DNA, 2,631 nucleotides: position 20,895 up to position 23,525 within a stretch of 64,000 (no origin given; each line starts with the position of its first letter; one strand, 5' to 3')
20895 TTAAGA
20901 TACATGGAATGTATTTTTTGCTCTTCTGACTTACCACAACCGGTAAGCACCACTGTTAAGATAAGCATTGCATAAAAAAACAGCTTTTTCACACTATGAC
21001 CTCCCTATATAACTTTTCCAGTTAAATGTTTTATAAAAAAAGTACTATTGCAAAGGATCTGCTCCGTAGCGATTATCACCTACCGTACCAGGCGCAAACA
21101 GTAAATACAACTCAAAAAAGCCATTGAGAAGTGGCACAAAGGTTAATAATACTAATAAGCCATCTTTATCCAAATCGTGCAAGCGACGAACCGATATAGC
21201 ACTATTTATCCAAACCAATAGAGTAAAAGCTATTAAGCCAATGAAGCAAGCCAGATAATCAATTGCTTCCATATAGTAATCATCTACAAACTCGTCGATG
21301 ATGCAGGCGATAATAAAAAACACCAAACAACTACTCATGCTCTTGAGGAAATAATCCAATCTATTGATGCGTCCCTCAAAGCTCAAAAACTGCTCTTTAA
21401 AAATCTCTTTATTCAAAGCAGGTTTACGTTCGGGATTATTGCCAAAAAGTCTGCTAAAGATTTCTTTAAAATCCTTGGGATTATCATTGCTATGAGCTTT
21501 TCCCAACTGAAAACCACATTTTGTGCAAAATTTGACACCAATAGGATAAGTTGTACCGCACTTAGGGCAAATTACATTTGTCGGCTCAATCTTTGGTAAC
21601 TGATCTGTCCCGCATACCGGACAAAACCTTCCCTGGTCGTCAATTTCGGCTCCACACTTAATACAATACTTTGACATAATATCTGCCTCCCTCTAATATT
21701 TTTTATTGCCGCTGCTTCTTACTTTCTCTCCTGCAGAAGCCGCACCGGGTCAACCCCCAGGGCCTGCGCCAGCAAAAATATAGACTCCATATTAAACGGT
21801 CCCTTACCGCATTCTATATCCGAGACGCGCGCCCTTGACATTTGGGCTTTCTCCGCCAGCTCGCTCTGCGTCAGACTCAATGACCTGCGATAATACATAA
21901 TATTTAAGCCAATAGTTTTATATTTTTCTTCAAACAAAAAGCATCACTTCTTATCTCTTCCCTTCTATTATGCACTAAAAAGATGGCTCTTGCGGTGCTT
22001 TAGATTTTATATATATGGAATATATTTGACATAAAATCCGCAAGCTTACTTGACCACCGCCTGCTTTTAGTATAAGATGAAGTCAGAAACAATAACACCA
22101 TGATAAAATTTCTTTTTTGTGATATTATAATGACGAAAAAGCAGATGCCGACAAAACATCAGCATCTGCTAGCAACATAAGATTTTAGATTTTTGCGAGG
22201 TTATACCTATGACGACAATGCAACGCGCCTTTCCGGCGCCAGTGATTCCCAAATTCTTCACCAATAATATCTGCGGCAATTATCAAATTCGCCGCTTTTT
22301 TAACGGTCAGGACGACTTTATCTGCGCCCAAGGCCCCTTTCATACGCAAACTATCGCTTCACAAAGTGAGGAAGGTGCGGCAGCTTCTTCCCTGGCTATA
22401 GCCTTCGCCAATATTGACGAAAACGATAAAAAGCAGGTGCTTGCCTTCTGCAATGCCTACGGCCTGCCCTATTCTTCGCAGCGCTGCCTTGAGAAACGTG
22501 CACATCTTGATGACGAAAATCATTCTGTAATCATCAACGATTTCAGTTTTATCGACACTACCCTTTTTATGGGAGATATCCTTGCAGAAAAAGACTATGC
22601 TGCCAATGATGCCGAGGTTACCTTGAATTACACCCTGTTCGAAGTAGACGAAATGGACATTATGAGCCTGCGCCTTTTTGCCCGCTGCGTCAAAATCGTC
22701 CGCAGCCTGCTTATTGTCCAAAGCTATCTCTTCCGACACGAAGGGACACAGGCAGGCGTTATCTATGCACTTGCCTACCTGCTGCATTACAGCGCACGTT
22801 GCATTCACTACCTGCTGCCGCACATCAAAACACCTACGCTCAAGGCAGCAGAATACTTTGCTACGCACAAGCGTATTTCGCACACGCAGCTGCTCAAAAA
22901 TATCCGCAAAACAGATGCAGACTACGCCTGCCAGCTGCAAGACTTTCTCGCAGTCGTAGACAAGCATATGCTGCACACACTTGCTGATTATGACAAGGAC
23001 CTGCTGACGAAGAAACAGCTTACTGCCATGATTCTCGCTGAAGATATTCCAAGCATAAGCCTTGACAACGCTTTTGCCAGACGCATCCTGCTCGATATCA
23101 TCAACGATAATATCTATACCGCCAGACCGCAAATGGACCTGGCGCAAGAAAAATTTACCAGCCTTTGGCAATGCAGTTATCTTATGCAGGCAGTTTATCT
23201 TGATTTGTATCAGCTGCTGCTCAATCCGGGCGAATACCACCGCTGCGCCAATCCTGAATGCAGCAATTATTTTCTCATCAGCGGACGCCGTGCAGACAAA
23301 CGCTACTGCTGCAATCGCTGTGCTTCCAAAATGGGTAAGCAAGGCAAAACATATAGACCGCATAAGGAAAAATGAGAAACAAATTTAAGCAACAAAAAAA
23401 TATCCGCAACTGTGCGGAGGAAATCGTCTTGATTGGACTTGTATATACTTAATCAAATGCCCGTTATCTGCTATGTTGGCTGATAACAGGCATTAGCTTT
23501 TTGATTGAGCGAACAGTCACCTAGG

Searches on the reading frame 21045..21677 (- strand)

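Call 10: search_protein_families(library=pfam, proteins=[window:21045-21677:-], max_evalue=0.01)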
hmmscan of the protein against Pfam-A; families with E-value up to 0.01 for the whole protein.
window:21045-21677:- (210 aa): 10 families
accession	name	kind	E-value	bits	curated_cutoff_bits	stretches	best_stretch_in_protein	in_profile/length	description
PF05656.20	DUF805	-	1.3e-21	77.6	25.7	1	98-206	2-111/111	Protein of unknown function (DUF805)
PF13240.11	Zn_Ribbon_1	-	2.1e-13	50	25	2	37-58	2-23/23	zinc-ribbon domain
PF12773.13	DZR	-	5.9e-10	39.6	27.3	1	5-55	1-45/45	Double zinc ribbon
PF13248.11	Zn_ribbon_3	-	2.9e-08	33.3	27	2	35-55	3-23/26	zinc-ribbon domain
PF18912.6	DZR_2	-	1e-05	25.7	27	2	18-60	9-48/56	Double zinc ribbon domain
PF17032.10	Zn_ribbon_15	-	6.3e-05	24.1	28.9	0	3-23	53-73/73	zinc-ribbon family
PF24460.1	DUF7575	-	0.00015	21.5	28.5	0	5-25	6-26/28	Domain of unknown function (DUF7575)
PF24463.1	DUF7577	-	0.0012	18.8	28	0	34-56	2-24/27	Domain of unknown function (DUF7577)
PF14803.11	Zn_ribbon_Nudix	-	0.0016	18.8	25.6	0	17-42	1-30/34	Nudix N-terminal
PF04981.18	NMD3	-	0.0059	16.6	24.9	0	5-46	1-46/243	NMD3 family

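Call 12: search_protein_families(library=padloc, proteins=[window:21045-21677:-], max_evalue=0.01)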
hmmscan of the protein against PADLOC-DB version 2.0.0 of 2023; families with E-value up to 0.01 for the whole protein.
window:21045-21677:- (210 aa): 0 families

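Call 78: search_protein_families(library=ncbifam, proteins=[window:21045-21677:-], max_evalue=0.001)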
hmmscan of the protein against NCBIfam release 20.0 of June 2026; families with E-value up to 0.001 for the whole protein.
window:21045-21677:- (210 aa): 3 families
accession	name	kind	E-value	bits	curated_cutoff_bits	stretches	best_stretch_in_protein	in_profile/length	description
NF045510.1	4Cys_prefix_kin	domain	3.8e-06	27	24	0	45-58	13-26/26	4-Cys prefix domain-containing protein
NF049953.1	ribbon_DG_selen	exception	0.00021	21.2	130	0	32-62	3-33/172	zinc ribbon-containing (seleno)protein DG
NF003161.0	PRK04136.1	equivalog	0.00052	19.5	54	0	35-56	15-36/49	50S ribosomal protein L40e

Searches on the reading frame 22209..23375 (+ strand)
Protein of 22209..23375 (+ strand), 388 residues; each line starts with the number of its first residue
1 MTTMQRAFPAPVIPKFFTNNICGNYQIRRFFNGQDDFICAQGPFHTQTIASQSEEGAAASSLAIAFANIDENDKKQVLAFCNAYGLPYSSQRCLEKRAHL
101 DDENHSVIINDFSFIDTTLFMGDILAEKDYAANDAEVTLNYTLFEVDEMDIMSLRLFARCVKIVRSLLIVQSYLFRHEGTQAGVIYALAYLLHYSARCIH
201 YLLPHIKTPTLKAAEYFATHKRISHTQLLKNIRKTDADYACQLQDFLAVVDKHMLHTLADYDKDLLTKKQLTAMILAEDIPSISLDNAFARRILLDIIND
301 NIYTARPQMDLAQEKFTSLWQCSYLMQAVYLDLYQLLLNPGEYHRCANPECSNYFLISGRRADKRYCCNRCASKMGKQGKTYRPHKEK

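Call 10: search_protein_families(library=pfam, proteins=[window:22209-23375:+], max_evalue=0.01)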
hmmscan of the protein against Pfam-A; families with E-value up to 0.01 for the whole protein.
window:22209-23375:+ (388 aa): 1 family
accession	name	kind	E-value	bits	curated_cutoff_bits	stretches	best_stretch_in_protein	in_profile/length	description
PF11706.13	zf-CGNR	-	0.00064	19.9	24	1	345-375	4-35/44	CGNR zinc finger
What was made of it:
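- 22209..23375 (+): 388-aa ABATE/CGNR-type zinc-finger protein, probably a regulator. It is the first gene of the CGNR unit, and in relatives it always lies next to an att copy. Pfam zf-CGNR E = 6e-4, below cut-off (call 10).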

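Call 12: search_protein_families(library=padloc, proteins=[window:22209-23375:+], max_evalue=0.01)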
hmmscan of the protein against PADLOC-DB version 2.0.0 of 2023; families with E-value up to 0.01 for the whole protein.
window:22209-23375:+ (388 aa): 0 families

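Call 26: find_homologous_proteins(query=window:22209-23372:+, max_evalue=0.001)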
Query window:22209-23372:+ (388 aa): 68 proteins with E <= 0.001 among 2482 candidates.
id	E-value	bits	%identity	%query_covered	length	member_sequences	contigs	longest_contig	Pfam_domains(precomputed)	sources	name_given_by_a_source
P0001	8.9e-247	836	93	100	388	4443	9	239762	-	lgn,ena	-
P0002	2.1e-245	832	93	100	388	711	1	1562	-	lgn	-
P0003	3.2e-241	818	92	100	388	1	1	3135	-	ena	-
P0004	1.2e-240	816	92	100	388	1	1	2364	-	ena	-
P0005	2.5e-238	808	90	100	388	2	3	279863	-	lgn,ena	-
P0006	2.0e-237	805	88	100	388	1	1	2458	-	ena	-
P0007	2.6e-237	805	88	100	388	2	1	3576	-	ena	-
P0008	3.0e-237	805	90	100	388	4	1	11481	-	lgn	-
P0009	3.6e-237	804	90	100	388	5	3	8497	PF11706.14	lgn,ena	-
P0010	8.4e-237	803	90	100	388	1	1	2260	-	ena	-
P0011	9.5e-237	803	89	100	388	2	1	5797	PF11706.14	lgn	-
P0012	4.9e-236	801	88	100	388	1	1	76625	PF11706.14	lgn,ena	-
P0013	1.3e-235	799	89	100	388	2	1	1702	PF11706.14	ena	-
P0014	1.5e-235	799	88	100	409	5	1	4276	-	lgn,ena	-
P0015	4.9e-235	797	89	100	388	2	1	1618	-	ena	-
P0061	8.5e-80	287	40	96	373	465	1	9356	-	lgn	-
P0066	1.3e-78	283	39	96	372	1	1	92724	PF11706.14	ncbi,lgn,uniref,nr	ncbi:MAG: hypothetical protein Q4E64_08070 [Phascolarctobacterium sp.]|uniref:hypothetical protein n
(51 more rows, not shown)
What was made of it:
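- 22209..23375 (+): The family is restricted to Phascolarctobacterium (call 26).
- Tried and rejected: The homologue search shows a genus-restricted orphan family (call 26).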

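Call 28: find_encoding_contigs(protein=P0066, flank=10000, max_places=4)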
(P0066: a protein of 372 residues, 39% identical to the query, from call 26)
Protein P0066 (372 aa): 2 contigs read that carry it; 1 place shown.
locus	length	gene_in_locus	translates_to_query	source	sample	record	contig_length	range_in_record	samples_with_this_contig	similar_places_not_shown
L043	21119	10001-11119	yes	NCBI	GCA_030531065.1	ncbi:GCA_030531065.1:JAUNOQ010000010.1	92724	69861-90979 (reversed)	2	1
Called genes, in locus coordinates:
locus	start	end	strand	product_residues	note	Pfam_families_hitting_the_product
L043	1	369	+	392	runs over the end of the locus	PF13102:Phage_int_SAM_5, PF02899:Phage_int_SAM_1 (faint), PF00589:Phage_integrase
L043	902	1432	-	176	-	-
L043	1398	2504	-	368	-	PF13304:AAA_21 (faint)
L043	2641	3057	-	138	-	-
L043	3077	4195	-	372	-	PF01139:RtcB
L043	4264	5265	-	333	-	PF13459:Fer4_15 (faint)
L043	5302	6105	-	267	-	-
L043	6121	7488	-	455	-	-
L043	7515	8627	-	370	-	PF00924:MS_channel_2nd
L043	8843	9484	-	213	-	-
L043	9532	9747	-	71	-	PF13560:HTH_31, PF04545:Sigma70_r4 (weak), PF12844:HTH_19, PF13443:HTH_26 (weak), PF01381:HTH_3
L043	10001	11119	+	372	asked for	PF11706:zf-CGNR (faint)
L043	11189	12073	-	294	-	-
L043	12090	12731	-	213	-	PF12773:DZR, PF13240:Zn_Ribbon_1 (faint), PF13248:Zn_ribbon_3 (faint), PF05656:DUF805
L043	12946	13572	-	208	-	PF04404:ERF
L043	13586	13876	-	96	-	-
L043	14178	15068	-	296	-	-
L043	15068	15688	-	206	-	-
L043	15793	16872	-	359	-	PF06067:DUF932 (faint)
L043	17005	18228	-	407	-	PF13173:AAA_14, PF13635:DUF4143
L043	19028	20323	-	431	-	-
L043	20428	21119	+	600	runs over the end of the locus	PF19263:DUF5906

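Call 40: predict_structure(alignment_id=A1)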
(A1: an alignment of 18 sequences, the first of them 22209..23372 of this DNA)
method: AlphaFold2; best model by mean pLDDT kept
length: 388 residues; sequences in the alignment: 18
mean_pLDDT: 64.5   pTM: 0.72
mean pLDDT of the five models: 64.5, 57.9, 56.0, 49.4, 48.0
residues with pLDDT >= 90: 7; 70-90: 192; 50-70: 84; < 50: 105
segments of 3 or more residues with pLDDT < 50: 1-15, 94-147, 221-223, 306-322, 378-388
pLDDT, mean of each block of 10 residues (from residue 1): 32 50 77 71 69 55 85 88 72 48 34 27 27 28 43 81 90 78 88 71 64 67 60 78 81 84 82 78 74 83 52 43 70 78 73 67 67 64 34
secondary structure, 60 per line:
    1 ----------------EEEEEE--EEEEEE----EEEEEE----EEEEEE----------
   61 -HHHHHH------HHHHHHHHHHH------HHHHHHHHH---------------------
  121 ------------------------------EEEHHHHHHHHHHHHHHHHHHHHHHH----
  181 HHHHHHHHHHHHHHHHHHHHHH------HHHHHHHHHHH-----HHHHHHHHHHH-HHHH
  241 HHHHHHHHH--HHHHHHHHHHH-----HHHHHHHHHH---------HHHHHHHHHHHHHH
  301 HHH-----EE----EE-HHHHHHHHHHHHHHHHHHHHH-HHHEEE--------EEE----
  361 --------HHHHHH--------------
elements in order: E17-22 E25-30 E35-40 E45-50 H62-67 H74-84 H91-99 E151-153 H154-176 H181-202 H209-219 H225-235 H237-249 H252-262 H268-277 H287-303 H318-338 E343-345 E354-356 H369-374
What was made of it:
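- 22209..23375 (+): AF2 pTM 0.72 (call 40).
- On ABATE/CGNR (DUF1470) regulators (for the 388-aa protein): The model is only moderate (pLDDT 64.5, pTM 0.72; call 40), and an N-terminal extension has no counterpart.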

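Call 45: fold_search(model_id=the predicted structure, library=pdb)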
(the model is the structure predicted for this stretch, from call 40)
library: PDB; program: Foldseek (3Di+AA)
matches with E <= 10: 438; with E <= 0.001: 0
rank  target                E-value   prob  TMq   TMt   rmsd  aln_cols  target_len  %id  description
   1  9ly3_R                1.7e-01  0.12  0.12  0.13  20.4       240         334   12  A Cryo-EM structure of LA-PTH-PTH1R-V2RT-Beta-arrestin1 complex (state 2 conformation) (released 2026-03-04)
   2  3h0n                  4.4e-01  0.51  0.17  0.33  15.4       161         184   12  Crystal structure of a duf1470 family protein (jann_2411) from jannaschia sp. ccs1 at 1.45 A resolution (released 2009-04-21)
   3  5q0i_A                4.4e-01  0.06  0.10  0.14  19.4       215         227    9  Ligand binding to FARNESOID-X-RECEPTOR (released 2017-07-05)
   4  7kgd_A                4.9e-01  0.07  0.10  0.05  18.1       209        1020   12  Cryo-EM Structures of AdeB from Acinetobacter baumannii: AdeB-I (released 2021-03-10)
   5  5xuq_A                6.6e-01  0.05  0.09  0.14  19.0       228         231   14  Crystal structure of VDR-LBD complexed with an antagonist, 2-methylidene-19,26,27-trinor-22-(S)-butyl-1-hydroxy-25-oxo (released 2018-06-27)
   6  2zla_A                6.9e-01  0.05  0.09  0.14  18.9       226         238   14  2-Substituted-16-ene-22-thia-1alpha,25-dihydroxy-26,27-dimethyl-19-norvitamin D3 analogs: Synthesis, biological evalua (released 2008-06-24)
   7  1moj_A                7.2e-01  0.12  0.12  0.22  15.1       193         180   11  Crystal structure of an archaeal dps-homologue from Halobacterium salinarum (released 2004-04-20)
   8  5gie_D                7.2e-01  0.06  0.11  0.15  17.4       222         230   13  Crystal structure of VDR in complex with DLAM-4P (P21 form) (released 2016-12-07)
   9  1moj_B                8.8e-01  0.11  0.12  0.23  15.7       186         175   12  Crystal structure of an archaeal dps-homologue from Halobacterium salinarum (released 2004-04-20)
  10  9ly2_R                9.3e-01  0.10  0.15  0.16  13.7       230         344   12  A Cryo-EM structure of LA-PTH-PTH1R-V2RT-Beta-arrestin1 complex (state 1 conformation) (released 2026-03-04)
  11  5q0n_C                9.3e-01  0.06  0.10  0.15  17.0       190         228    8  Ligand binding to FARNESOID-X-RECEPTOR (released 2017-07-05)
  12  5q1g_A                9.7e-01  0.06  0.12  0.16  16.6       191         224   11  Ligand binding to FARNESOID-X-RECEPTOR (released 2017-07-05)
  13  6ikn_A                9.7e-01  0.03  0.08  0.09  42.3       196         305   18  Crystal structure of the GAS7 F-BAR domain (released 2019-10-16)
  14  8deu_A                1.0e+00  0.08  0.12  0.06  17.4       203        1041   10  Cryo-electron microscopy structure of Neisseria gonorrhoeae multidrug efflux pump MtrD with CASP peptide complex (released 2022-09-14)
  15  5q0q_A                1.1e+00  0.03  0.09  0.14  19.7       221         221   13  Ligand binding to FARNESOID-X-RECEPTOR (released 2017-07-05)
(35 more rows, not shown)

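Call 62: find_encoding_contigs(protein=P0061, flank=10000, max_places=6)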
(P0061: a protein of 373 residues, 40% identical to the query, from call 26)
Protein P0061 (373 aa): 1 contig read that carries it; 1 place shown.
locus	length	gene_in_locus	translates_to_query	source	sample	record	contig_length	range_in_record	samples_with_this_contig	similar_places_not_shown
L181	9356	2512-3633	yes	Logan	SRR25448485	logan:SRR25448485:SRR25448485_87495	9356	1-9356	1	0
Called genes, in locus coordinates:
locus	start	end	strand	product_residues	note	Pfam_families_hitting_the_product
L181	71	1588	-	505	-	PF00004:AAA, PF17862:AAA_lid_3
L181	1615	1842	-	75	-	-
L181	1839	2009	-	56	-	-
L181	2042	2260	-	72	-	PF04545:Sigma70_r4 (weak), PF01381:HTH_3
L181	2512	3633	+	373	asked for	-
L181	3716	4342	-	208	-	PF04404:ERF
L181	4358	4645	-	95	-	-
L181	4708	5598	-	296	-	-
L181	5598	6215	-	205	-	-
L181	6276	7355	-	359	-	-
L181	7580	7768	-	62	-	PF12728:HTH_17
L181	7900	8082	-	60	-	PF12728:HTH_17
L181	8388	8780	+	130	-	-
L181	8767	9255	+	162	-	PF03432:Relaxase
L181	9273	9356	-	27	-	?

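Call 78: search_protein_families(library=ncbifam, proteins=[window:22209-23375:+], max_evalue=0.001)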
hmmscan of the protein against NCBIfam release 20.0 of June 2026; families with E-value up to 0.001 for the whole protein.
window:22209-23375:+ (388 aa): 0 families
